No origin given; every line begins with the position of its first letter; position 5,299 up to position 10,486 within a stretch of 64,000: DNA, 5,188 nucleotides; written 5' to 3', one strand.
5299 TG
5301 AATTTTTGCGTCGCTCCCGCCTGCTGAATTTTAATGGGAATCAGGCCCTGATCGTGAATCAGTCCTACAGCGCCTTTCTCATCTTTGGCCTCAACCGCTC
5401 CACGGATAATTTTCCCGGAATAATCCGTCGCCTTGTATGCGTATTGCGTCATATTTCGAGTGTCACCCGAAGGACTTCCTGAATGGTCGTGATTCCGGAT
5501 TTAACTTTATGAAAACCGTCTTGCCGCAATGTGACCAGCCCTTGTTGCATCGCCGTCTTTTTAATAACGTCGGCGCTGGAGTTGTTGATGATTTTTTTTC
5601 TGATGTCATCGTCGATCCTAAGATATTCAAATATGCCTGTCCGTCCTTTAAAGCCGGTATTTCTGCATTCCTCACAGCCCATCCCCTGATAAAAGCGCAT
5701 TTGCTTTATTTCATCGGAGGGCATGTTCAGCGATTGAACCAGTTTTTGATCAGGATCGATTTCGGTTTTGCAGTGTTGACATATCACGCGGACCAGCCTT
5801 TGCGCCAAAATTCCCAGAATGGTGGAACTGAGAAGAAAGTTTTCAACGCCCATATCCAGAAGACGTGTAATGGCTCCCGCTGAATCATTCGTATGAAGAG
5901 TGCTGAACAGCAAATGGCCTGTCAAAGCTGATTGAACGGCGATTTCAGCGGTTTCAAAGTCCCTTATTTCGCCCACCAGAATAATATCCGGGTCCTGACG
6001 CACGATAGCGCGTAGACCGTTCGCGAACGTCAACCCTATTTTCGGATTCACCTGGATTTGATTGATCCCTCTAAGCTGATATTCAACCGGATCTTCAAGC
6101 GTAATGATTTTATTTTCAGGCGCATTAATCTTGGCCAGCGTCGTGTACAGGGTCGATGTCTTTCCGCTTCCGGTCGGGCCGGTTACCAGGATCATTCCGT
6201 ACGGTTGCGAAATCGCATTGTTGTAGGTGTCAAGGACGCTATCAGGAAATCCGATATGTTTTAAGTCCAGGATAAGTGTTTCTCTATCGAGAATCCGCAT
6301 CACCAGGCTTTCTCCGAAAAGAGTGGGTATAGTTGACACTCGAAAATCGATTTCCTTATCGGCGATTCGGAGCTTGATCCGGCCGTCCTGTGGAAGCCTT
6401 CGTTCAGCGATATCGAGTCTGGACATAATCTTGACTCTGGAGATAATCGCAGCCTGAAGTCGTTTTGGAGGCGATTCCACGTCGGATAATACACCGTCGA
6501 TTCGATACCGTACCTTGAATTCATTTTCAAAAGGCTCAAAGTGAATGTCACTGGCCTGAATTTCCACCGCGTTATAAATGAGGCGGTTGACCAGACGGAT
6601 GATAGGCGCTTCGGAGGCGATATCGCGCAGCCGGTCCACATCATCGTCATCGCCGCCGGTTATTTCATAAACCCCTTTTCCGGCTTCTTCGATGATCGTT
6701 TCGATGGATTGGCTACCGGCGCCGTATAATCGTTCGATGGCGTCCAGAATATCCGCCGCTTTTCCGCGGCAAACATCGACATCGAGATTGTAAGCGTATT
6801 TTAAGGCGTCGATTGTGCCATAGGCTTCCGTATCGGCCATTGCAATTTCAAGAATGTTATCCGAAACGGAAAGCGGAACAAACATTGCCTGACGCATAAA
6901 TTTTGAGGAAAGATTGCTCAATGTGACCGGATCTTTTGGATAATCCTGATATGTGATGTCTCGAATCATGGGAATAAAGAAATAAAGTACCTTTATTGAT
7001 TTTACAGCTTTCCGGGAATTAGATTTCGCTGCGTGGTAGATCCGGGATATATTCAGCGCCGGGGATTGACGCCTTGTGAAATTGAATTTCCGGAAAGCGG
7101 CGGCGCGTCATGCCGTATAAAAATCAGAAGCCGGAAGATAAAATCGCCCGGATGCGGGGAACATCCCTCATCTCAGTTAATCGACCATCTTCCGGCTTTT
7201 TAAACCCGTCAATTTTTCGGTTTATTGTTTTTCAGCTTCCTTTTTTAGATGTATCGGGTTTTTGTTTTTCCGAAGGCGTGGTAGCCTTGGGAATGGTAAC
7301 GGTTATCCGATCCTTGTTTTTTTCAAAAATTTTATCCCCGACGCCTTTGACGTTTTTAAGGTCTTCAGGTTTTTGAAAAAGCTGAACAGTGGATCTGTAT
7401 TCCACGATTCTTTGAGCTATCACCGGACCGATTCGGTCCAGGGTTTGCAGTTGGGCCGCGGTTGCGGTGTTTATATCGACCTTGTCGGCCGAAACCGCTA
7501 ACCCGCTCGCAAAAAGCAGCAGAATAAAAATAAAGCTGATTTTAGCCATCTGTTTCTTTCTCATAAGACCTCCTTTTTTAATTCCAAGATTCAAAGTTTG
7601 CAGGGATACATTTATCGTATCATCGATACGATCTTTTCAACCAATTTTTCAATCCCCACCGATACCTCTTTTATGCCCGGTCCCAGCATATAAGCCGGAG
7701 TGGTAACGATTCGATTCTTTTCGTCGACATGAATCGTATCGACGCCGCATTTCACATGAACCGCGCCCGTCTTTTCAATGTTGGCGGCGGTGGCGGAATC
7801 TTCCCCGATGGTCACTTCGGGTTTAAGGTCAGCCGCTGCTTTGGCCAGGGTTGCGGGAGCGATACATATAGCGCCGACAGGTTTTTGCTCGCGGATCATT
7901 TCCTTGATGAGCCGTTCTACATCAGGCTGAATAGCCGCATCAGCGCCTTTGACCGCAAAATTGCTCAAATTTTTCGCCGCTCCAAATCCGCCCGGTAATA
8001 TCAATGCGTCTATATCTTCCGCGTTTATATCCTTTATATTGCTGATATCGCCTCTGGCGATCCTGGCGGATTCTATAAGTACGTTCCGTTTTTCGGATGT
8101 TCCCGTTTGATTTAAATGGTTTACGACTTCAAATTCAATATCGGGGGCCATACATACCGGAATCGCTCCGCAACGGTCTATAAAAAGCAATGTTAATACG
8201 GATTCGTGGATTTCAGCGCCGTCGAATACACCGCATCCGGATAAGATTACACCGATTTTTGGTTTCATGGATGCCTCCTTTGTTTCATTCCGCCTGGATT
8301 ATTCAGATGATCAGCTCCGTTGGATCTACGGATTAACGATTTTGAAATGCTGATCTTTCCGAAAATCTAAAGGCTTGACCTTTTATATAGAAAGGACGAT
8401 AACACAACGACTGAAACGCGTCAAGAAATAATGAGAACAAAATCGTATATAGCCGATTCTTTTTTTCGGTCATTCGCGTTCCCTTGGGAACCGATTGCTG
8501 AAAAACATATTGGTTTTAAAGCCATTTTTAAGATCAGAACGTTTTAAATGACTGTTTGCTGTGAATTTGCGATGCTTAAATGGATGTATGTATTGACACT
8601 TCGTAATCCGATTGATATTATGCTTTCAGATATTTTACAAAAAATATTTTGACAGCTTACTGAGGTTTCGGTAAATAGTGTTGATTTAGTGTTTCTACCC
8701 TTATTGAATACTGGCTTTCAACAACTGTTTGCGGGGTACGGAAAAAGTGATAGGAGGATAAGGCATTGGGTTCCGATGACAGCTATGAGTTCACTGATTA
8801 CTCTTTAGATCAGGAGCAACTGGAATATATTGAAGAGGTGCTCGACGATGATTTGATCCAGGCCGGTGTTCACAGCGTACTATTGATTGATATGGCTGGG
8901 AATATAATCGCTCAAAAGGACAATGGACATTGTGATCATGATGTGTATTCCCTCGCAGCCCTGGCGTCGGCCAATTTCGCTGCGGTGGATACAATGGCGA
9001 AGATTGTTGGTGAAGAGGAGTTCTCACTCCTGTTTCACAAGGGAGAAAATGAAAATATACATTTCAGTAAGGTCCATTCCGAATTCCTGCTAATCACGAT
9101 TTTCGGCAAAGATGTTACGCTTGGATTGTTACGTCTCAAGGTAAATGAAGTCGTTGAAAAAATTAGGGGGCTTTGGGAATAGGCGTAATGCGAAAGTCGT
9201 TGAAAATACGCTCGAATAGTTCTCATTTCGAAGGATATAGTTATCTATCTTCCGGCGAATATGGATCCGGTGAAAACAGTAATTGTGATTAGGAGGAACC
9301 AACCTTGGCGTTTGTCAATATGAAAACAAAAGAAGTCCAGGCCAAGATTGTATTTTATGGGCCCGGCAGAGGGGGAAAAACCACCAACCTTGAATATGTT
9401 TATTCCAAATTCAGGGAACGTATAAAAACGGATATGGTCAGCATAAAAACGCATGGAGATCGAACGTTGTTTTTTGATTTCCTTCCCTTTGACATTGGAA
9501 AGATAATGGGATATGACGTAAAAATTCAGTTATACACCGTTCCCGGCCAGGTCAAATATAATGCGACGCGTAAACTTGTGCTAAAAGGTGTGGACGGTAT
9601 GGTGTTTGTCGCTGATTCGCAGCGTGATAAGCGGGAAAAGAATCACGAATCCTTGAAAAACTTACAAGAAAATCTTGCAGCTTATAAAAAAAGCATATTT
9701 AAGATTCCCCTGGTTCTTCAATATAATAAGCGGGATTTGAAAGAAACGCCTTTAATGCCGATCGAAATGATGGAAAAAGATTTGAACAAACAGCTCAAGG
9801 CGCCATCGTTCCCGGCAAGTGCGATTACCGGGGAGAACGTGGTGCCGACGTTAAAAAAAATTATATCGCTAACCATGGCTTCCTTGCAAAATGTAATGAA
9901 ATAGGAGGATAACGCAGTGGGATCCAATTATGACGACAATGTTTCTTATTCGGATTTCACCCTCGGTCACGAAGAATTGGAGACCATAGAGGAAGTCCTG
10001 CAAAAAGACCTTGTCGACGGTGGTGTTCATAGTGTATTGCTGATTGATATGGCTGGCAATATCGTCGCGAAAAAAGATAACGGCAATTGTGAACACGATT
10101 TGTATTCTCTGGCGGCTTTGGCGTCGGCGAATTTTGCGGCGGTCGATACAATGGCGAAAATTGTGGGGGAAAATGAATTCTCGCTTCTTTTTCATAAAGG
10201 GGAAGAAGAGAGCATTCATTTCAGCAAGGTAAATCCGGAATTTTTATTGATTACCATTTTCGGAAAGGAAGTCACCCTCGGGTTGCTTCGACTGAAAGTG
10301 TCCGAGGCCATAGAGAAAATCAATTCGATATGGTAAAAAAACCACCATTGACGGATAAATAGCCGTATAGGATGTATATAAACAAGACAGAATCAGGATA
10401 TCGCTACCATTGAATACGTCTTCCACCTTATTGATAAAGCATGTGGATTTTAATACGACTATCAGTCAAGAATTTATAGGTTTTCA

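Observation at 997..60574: Hyper-abundant ~105-bp palindromic MITE/REP-like element occupying almost every intergenic gap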

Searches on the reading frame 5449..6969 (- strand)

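Call 16: search_protein_families(library=pfam, proteins=[window:5449-6969:-])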
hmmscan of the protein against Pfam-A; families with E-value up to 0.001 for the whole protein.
window:5449-6969:- (506 aa): 3 families
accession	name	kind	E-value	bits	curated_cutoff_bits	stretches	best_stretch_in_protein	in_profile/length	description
PF00437.27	T2SSE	-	4e-144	480.3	24.9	1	118-501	3-370/370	Type II/IV secretion system protein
PF05157.20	MshEN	-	1.7e-11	44.4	23.1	1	8-85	9-87/90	MshEN domain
PF13191.12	AAA_16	-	0.00071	20.6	32.6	0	248-352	15-111/167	AAA ATPase domain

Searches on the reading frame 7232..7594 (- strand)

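Call 16: search_protein_families(library=pfam, proteins=[window:7232-7594:-])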
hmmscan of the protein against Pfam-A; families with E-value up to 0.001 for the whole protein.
window:7232-7594:- (120 aa): 7 families
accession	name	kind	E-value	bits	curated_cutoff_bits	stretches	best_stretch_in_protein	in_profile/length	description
PF12836.13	HHH_3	-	2.4e-22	79.2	27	1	34-98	1-65/65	Helix-hairpin-helix motif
PF00633.29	HHH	-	2.8e-06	27.3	24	0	40-66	4-30/30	Helix-hairpin-helix motif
PF14716.13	HHH_8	-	1.4e-05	25.8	30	0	41-69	42-70/73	Helix-hairpin-helix domain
PF12826.13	HHH_2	-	2.3e-05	24.9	27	0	41-66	29-54/64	Helix-hairpin-helix motif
PF03934.19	T2SSK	-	3.1e-05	24.7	24.2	1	39-99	1-62/63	Type II secretion system (T2SS), protein K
PF14520.12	HHH_5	-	4.7e-05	24.2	27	0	49-91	4-49/57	Helix-hairpin-helix domain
PF06514.17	PsbU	-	0.00013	22.3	24.5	1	35-105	11-80/93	Photosystem II 12 kDa extrinsic protein (PsbU)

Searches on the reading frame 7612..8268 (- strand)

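Call 16: search_protein_families(library=pfam, proteins=[window:7612-8268:-])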
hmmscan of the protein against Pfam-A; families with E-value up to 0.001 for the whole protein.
window:7612-8268:- (218 aa): 1 family
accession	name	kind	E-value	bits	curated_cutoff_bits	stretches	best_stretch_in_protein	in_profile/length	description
PF01965.30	DJ-1_PfpI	-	3.8e-09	37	26.6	1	78-146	54-112/165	DJ-1/PfpI family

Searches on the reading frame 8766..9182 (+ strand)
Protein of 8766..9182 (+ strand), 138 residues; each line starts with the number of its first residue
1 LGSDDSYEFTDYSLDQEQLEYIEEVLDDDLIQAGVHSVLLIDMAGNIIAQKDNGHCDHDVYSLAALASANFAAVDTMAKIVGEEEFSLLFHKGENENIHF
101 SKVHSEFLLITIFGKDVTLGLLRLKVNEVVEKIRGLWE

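Call 28: search_protein_families(library=pfam, proteins=[window:8766-9182:+])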
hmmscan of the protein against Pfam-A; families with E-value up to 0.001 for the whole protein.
window:8766-9182:+ (138 aa): 1 family
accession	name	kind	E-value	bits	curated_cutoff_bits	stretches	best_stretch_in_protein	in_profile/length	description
PF03259.23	Robl_LC7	-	2.2e-08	34.2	23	1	24-112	4-90/91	Roadblock/LC7 domain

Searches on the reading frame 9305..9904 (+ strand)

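Call 28: search_protein_families(library=pfam, proteins=[window:9305-9904:+])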
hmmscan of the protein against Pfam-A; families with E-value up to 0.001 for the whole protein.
window:9305-9904:+ (199 aa): 5 families
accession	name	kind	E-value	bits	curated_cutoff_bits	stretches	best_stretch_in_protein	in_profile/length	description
PF00025.27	Arf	-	1.7e-08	34.5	22.3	1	5-187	7-171/174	ADP-ribosylation factor family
PF00071.28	Ras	-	2.3e-08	34.2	21.6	1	14-188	1-158/162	Ras family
PF00009.33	GTP_EFTU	-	4.7e-06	26.7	26.5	1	69-189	66-185/188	Elongation factor Tu GTP binding domain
PF08477.19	Roc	-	0.00013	22.6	27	1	14-144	1-119/119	Ras of Complex, Roc, domain of DAPkinase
PF04670.18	Gtr1_RagA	-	0.00017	21.5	22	1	14-131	1-112/232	Gtr1/RagA G protein conserved region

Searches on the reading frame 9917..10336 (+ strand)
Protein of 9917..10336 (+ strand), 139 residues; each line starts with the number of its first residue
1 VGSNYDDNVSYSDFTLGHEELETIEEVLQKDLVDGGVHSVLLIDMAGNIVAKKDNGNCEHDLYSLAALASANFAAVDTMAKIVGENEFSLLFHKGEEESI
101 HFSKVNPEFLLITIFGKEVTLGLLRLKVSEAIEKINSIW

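Call 16: search_protein_families(library=pfam, proteins=[window:9917-10336:+])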
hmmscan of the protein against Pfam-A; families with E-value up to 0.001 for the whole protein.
window:9917-10336:+ (139 aa): 1 family
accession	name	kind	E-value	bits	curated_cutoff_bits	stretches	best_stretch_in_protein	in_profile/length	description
PF03259.23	Robl_LC7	-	8.1e-09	35.5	23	1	25-114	3-90/91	Roadblock/LC7 domain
